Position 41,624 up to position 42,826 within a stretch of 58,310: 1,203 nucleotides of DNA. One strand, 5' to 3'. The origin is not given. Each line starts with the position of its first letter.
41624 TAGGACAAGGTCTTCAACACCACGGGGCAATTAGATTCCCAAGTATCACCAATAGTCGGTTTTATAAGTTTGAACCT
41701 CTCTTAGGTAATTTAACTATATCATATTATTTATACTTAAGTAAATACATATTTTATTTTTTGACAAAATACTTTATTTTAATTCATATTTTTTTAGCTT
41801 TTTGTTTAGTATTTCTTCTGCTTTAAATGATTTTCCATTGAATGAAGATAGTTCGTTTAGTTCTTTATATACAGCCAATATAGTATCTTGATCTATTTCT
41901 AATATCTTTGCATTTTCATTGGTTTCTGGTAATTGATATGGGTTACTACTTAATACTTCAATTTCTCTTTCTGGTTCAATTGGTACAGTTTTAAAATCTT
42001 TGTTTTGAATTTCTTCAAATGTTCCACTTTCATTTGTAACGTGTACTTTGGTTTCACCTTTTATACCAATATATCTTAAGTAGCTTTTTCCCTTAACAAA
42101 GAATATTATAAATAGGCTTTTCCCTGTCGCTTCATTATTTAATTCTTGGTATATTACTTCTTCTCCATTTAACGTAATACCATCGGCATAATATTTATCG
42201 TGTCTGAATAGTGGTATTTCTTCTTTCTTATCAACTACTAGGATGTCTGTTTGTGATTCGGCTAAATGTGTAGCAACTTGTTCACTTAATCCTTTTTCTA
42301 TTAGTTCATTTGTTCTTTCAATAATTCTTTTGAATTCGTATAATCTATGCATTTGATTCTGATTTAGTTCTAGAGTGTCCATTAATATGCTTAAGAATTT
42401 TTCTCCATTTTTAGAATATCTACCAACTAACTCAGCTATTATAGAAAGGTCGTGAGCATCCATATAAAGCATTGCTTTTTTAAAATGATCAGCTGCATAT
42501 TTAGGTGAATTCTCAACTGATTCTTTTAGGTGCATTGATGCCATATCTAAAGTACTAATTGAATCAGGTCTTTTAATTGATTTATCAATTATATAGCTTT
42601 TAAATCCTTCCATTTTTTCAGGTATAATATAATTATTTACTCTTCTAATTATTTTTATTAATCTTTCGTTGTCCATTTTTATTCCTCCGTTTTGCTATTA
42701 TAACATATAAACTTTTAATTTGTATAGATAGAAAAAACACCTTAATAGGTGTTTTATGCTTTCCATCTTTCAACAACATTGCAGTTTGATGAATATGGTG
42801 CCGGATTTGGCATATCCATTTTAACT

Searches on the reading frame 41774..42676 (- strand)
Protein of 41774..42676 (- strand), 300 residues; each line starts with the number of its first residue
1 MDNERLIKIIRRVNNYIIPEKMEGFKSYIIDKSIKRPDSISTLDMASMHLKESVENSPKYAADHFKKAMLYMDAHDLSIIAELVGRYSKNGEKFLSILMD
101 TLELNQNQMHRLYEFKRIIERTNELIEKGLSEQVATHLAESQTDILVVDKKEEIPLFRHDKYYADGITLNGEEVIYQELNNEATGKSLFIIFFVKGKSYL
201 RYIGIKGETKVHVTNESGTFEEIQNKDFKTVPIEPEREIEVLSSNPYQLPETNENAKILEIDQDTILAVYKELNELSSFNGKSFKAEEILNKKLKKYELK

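Call 8: search_protein_families(library=pfam, proteins=[window:41774-42676:-], max_evalue=0.01)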
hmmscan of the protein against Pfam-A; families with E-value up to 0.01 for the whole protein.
window:41774-42676:- (300 aa): 1 family
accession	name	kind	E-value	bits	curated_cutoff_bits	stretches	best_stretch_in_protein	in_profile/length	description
PF11568.13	Med29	-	0.00066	20.4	25.2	1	38-109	4-72/139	Mediator complex subunit 29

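Call 11: search_protein_families(library=padloc, proteins=[window:41774-42676:-], max_evalue=0.01)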
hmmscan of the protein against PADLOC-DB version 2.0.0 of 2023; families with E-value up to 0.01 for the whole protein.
window:41774-42676:- (300 aa): 0 families

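Call 12: search_protein_families(library=ncbifam, proteins=[window:41774-42676:-], max_evalue=0.01)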
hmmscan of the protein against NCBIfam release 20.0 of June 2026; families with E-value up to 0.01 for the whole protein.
window:41774-42676:- (300 aa): 0 families

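Call 13: find_homologous_proteins(query=window:41774-42676:-)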
Query window:41774-42676:- (300 aa): 8 proteins with E <= 0.001 among 1555 candidates.
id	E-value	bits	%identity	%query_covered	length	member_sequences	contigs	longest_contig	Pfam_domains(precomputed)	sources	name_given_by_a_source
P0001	3.2e-180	615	96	100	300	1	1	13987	-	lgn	-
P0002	1.9e-173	593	91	100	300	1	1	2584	-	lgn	-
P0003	2.4e-168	576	89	100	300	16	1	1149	-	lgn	-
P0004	3.1e-98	346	55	100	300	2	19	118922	-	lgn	-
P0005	1.8e-96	341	56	100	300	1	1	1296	-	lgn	-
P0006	5.5e-94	333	54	100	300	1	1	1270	-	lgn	-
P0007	3.5e-71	258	47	100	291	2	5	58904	-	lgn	-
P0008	3.2e-65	238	42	100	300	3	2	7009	-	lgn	-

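Call 15: find_encoding_contigs(protein=P0004, flank=10000, max_places=3)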
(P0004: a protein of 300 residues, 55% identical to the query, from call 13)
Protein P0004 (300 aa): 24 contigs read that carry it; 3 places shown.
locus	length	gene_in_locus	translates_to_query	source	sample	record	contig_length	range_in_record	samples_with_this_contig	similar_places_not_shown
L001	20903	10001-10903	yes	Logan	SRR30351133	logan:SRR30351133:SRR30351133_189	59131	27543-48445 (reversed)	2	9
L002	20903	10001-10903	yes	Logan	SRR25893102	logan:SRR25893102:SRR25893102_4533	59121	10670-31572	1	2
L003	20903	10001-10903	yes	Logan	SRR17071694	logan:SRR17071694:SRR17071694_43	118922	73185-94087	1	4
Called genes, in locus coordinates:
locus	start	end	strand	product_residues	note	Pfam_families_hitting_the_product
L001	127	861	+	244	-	PF11967:RecO_N, PF02565:RecO_C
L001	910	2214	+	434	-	-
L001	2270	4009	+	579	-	PF01411:tRNA-synt_2c, PF07973:tRNA_SAD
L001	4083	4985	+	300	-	-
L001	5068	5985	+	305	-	-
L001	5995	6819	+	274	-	-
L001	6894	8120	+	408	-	PF02885:Glycos_trans_3N, PF00591:Glycos_transf_3, PF07831:PYNP_C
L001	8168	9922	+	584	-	PF01935:DUF87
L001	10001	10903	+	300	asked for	-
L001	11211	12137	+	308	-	PF07726:AAA_3, PF07728:AAA_5 (weak)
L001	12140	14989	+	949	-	-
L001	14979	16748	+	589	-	-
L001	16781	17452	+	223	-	PF00899:ThiF, PF03435:Sacchrp_dh_NADP (faint)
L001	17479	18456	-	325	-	PF01210:NAD_Gly3P_dh_N, PF03807:F420_oxidored (faint), PF07479:NAD_Gly3P_dh_C, PF20618:GPD_NAD_C_bact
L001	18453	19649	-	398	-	PF05496:RuvB_N, PF13177:DNA_pol3_delta2 (faint), PF00004:AAA, PF16193:AAA_assoc_2, PF12002:MgsA_C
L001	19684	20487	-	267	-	-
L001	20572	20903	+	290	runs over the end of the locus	PF02899:Phage_int_SAM_1, PF13495:Phage_int_SAM_4 (weak), PF00589:Phage_integrase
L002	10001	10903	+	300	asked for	-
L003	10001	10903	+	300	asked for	-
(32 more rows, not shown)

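Call 16: find_encoding_contigs(protein=P0007, flank=10000, max_places=3)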
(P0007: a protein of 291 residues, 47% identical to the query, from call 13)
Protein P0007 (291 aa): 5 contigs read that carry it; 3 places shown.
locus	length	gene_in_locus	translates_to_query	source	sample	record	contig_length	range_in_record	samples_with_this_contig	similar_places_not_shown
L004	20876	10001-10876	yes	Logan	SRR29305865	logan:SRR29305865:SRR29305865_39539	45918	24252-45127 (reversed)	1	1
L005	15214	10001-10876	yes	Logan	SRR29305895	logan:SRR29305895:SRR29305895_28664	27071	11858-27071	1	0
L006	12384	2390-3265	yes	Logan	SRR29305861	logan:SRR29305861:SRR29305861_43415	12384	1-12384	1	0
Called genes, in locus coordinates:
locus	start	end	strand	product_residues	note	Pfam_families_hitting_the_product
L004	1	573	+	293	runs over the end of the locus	PF00350:Dynamin_N (faint), PF01926:MMR_HSR1, PF02421:FeoB_N, PF03193:RsgA_GTPase (faint), PF04548:AIG1, PF00009:GTP_EFTU, PF07650:KH_2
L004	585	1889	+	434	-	-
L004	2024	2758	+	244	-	PF11967:RecO_N, PF02565:RecO_C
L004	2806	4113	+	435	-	-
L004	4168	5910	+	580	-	PF01411:tRNA-synt_2c, PF07973:tRNA_SAD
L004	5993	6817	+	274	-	-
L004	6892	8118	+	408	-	PF02885:Glycos_trans_3N, PF00591:Glycos_transf_3, PF07831:PYNP_C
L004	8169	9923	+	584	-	PF01935:DUF87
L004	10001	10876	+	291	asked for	-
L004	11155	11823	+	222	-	PF00899:ThiF, PF03435:Sacchrp_dh_NADP (faint)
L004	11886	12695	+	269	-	-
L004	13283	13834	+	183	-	PF03193:RsgA_GTPase, PF00735:Septin (weak), PF01926:MMR_HSR1, PF02421:FeoB_N (weak)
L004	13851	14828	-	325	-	PF01210:NAD_Gly3P_dh_N, PF07479:NAD_Gly3P_dh_C, PF20618:GPD_NAD_C_bact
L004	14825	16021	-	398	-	PF05496:RuvB_N, PF13177:DNA_pol3_delta2 (faint), PF00004:AAA, PF07728:AAA_5 (faint), PF16193:AAA_assoc_2, PF12002:MgsA_C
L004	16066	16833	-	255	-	-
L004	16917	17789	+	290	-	PF02899:Phage_int_SAM_1, PF13495:Phage_int_SAM_4, PF00589:Phage_integrase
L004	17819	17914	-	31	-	-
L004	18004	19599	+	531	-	-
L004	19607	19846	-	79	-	-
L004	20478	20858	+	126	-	PF13828:DUF4190 (weak)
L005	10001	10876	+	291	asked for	-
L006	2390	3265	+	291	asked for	-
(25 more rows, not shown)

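Call 17: find_encoding_contigs(protein=P0008, flank=10000, max_places=2)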
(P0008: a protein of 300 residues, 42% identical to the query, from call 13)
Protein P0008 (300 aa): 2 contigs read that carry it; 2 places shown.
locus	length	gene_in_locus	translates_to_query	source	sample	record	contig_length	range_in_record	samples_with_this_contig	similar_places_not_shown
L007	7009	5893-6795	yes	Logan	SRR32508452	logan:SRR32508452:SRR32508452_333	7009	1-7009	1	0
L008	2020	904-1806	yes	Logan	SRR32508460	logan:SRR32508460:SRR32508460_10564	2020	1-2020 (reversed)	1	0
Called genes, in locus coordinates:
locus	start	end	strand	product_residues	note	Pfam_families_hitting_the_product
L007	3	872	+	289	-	?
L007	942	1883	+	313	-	-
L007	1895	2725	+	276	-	-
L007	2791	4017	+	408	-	PF02885:Glycos_trans_3N, PF00591:Glycos_transf_3, PF07831:PYNP_C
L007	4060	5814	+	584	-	PF01935:DUF87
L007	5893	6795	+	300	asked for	-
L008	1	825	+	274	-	?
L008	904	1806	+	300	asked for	-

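Call 27: predict_structure(alignment_id=A2)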
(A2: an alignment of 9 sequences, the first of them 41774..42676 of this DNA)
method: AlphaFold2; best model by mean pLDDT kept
length: 300 residues; sequences in the alignment: 9
mean_pLDDT: 88.7   pTM: 0.66
mean pLDDT of the five models: 88.7, 88.5, 88.3, 87.6, 85.7
residues with pLDDT >= 90: 168; 70-90: 125; 50-70: 7; < 50: 0
segments of 3 or more residues with pLDDT < 50: none
pLDDT, mean of each block of 10 residues (from residue 1): 85 92 91 86 93 96 93 91 95 95 85 88 86 81 84 80 84 92 90 93 94 92 93 76 82 80 88 93 92 90
secondary structure, 60 per line:
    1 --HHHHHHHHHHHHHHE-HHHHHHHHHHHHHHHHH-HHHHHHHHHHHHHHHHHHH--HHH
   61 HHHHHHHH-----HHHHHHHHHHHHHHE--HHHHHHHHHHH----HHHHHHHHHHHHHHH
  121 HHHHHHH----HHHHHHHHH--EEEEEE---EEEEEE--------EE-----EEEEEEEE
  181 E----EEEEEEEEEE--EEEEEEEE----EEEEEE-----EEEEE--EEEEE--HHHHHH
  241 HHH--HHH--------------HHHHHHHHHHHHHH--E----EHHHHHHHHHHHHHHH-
elements in order: H3-16 H19-35 H37-55 H58-68 H74-87 H91-101 H106-127 H132-140 E143-148 E152-157 E173-181 E186-195 E198-205 E210-215 E221-225 E228-232 H235-243 H263-276 H285-299

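Call 31: fold_search(model_id=the predicted structure, library=pdb)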
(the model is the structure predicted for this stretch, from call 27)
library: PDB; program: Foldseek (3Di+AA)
matches with E <= 10: 929; with E <= 0.001: 0
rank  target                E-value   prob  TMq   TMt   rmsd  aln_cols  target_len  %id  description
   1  8v8b                  2.6e-02  0.14  0.15  0.11  28.4       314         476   12  Structure of 80alpha portal protein expressed in E. coli (released 2024-01-10)
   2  8p94_U                4.5e-02  0.08  0.10  0.11  24.7       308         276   11  Cryo-EM structure of cortactin stabilized Arp2/3-complex nucleated actin branches (released 2024-01-03)
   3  7ds2_A                5.5e-02  0.08  0.10  0.10  24.5       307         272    9  Crystal structure of actin capping protein in complex with twinflin-1 C-terminus tail (released 2021-03-03)
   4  7ds8_A                7.2e-02  0.10  0.12  0.13  22.6       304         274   10  Crystal structure of actin capping protein in complex with twinflin-1/CD2AP CPI chimera peptide (CDN-TWC) (released 2021-03-03)
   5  8vd8_A                9.9e-02  0.09  0.15  0.10  32.3       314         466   10  SaPI1 portal structure in mature capsids containing DNA (released 2024-01-10)
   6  7dsa_A                9.9e-02  0.06  0.10  0.11  21.0       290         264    7  Crystal structure of actin capping protein in complex with V-1 (space group P62) (released 2021-03-03)
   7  1izn_C                1.0e-01  0.05  0.07  0.07  21.4       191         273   12  Crystal Structure of Actin Filament Capping Protein CapZ (released 2003-04-08)
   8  6uk5_B                1.2e-01  0.12  0.10  0.12  13.8       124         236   11  Structure of SAM bound CalS10, an amino pentose methyltransferase from Micromonospora echinaspora involved in calichea (released 2020-10-07)
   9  7ccc_C                1.2e-01  0.08  0.09  0.09  14.3       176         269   11  The structure of the actin filament uncapping complex mediated by twinfilin (released 2021-02-03)
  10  3fyf_B                1.2e-01  0.28  0.16  0.27  14.5       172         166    9  Crystal structure of uncharacterized protein bvu_3222 from bacteroides vulgatus (released 2009-02-10)
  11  8es4_A                1.2e-01  0.12  0.12  0.09  14.1       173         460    8  Focused reconstruction of HRP29 tail (released 2023-10-18)
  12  6uk5_A                1.3e-01  0.10  0.10  0.11  14.7       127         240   10  Structure of SAM bound CalS10, an amino pentose methyltransferase from Micromonospora echinaspora involved in calichea (released 2020-10-07)
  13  9b85_N                1.4e-01  0.04  0.07  0.07  23.0       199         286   12  Cryo-EM structure of human dynactin complex bound to Chlamydia effector Dre1 (released 2025-04-16)
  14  9b7j_N                1.5e-01  0.05  0.10  0.10  25.4       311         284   10  Cryo-EM structure of human dynactin complex bound to Chlamydia effector Dre1 (released 2025-04-16)
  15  9ec0_C                1.7e-01  0.07  0.10  0.11  23.1       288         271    9  Structure of the CARMIL dimer bound to Capping Protein (released 2026-01-21)
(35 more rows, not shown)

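Call 32: search_protein_representatives(alignment_id=A2)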
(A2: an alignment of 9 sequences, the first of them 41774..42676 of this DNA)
Query: 9 sequences, 300 profile positions. Proteins with E-value up to 0.001 (for the whole library): 14; up to 1e-10: 11; up to 1e-30: 8. The best 14 are listed.
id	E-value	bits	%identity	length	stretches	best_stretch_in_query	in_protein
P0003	3.6e-155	531.9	-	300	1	1-300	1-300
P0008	8.5e-131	451.9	-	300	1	1-300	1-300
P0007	1.4e-123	428.2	-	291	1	1-300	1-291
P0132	1.7e-53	198.1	-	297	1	1-300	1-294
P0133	7.0e-52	192.8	-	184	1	3-184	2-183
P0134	9.3e-40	153.0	-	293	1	1-300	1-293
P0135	1.2e-34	136.2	-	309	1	9-296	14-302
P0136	4.7e-33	130.9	-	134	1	162-300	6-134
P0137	1.7e-26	109.5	-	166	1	181-300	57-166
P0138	1.0e-21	93.7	-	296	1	1-299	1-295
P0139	3.2e-18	82.3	-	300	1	3-296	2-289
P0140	1.2e-06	44.3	-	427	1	5-278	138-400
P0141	1.9e-06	43.6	-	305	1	14-194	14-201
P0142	2.8e-06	43.0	-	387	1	8-219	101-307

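Call 55: fold_search(model_id=the predicted structure, library=viral)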
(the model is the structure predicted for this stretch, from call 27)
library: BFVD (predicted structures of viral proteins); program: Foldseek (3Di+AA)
matches with E <= 10: 1391; with E <= 0.001: 0
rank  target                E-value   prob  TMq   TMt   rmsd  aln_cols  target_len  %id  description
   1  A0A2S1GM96            1.8e-02  0.87  0.13  0.39  15.5       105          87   16  Uncharacterized protein [Erwinia phage Cronus]
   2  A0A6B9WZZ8            1.9e-02  0.93  0.19  0.37   8.1       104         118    9  Uncharacterized protein [Escherichia phage nieznany]
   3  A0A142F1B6            2.7e-02  0.16  0.12  0.13  25.2       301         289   15  Uncharacterized protein [Bacillus phage Shbh1]
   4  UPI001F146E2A         3.9e-02  0.63  0.17  0.32   8.3       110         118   12  (no name look-up for this kind of identifier)
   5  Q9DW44                3.9e-02  0.23  0.13  0.13  16.9       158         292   12  Pr151.1 [Rat cytomegalovirus (strain Maastricht)]
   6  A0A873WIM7            4.4e-02  0.44  0.11  0.31  15.5       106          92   16  Uncharacterized protein [Klebsiella phage Miami]
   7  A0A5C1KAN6            4.6e-02  0.10  0.12  0.12  25.5       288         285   14  (no name in the UniProt tables at hand)
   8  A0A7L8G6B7            5.4e-02  0.21  0.15  0.21  20.8       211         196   15  (no name in the UniProt tables at hand)
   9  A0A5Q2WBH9            6.3e-02  0.60  0.13  0.38   8.1        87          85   18  Uncharacterized protein [Mycobacterium phage DirkDirk]
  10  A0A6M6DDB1            6.3e-02  0.30  0.16  0.21  12.9       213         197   12  (no name in the UniProt tables at hand)
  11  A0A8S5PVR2            6.3e-02  0.09  0.09  0.14  17.4       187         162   13  Uncharacterized protein [Siphoviridae sp. ctwrX9]
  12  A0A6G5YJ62            7.0e-02  0.87  0.15  0.36   7.5        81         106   15  (no name in the UniProt tables at hand)
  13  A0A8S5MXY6            7.4e-02  0.66  0.12  0.30  11.1       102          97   12  Uncharacterized protein [Siphoviridae sp. ctuUw41]
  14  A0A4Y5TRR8            7.8e-02  0.63  0.17  0.36  13.5       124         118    6  Putative lysozyme inhibitor [Serratia phage Moabite]
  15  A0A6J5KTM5            7.8e-02  0.23  0.12  0.23  15.8       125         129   17  Uncharacterized protein [uncultured Caudovirales phage]
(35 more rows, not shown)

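Call 63: search_solved_structures(query=A2, max_evalue=1)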
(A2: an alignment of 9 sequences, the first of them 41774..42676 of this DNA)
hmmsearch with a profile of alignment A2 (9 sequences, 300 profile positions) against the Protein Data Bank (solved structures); distinct sequences matched with E-value up to 1: 3.
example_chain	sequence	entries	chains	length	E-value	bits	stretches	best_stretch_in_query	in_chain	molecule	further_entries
4psw_A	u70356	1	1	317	0.33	13.2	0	73-100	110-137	Histone acetyltransferase type B catalytic subunit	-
1bob_A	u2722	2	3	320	0.34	13.2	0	73-100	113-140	HISTONE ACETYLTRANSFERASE | Histone acetyltransferase type B catalytic subunit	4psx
9lqc_A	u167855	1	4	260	0.38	13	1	133-194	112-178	NrN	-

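Call 72: search_protein_families(library=pfam, proteins=[L001:11211-12137:+, L001:12140-14989:+, L001:14979-16748:+, L004:11886-12695:+], max_evalue=0.001)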
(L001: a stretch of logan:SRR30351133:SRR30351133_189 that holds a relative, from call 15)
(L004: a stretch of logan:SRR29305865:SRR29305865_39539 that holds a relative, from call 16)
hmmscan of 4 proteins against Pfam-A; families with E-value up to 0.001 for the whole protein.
L001:11211-12137:+ (308 aa): 11 families
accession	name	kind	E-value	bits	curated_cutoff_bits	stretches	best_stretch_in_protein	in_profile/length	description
PF07726.17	AAA_3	-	4.7e-17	62.5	27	1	47-159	2-129/131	ATPase family associated with various cellular activities (AAA)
PF07728.20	AAA_5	-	1.2e-07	32.3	22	1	47-159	2-139/139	AAA domain (dynein-related subfamily)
PF20030.5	bpMoxR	-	7.4e-05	22.3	27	0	19-72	8-59/205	MoxR domain in the MoxR-vWA-beta-propeller ternary systems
PF07724.20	AAA_2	-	0.0002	21.9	27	0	43-75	2-34/166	AAA domain (Cdc48 subfamily)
PF13238.12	AAA_18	-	0.00035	21.5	29.4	0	47-72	1-25/128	AAA domain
PF05673.19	DUF815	-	0.00036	20.2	23.8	0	43-75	52-84/249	Protein of unknown function (DUF815)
PF20720.3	nSTAND3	-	0.00041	20.5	27.2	1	41-86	14-59/155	Novel STAND NTPase 3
PF12775.13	AAA_7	-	0.00045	20.3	25.8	1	37-75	26-64/181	P-loop containing dynein motor region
PF06745.19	ATPase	-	0.00054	19.8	26.6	0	43-82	18-61/231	KaiC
PF00437.27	T2SSE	-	0.0006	19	24.9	1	33-76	131-174/370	Type II/IV secretion system protein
PF13191.12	AAA_16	-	0.00072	20.5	32.6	0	45-111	25-96/167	AAA ATPase domain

L001:12140-14989:+ (949 aa): 0 families

L001:14979-16748:+ (589 aa): 0 families

L004:11886-12695:+ (269 aa): 0 families
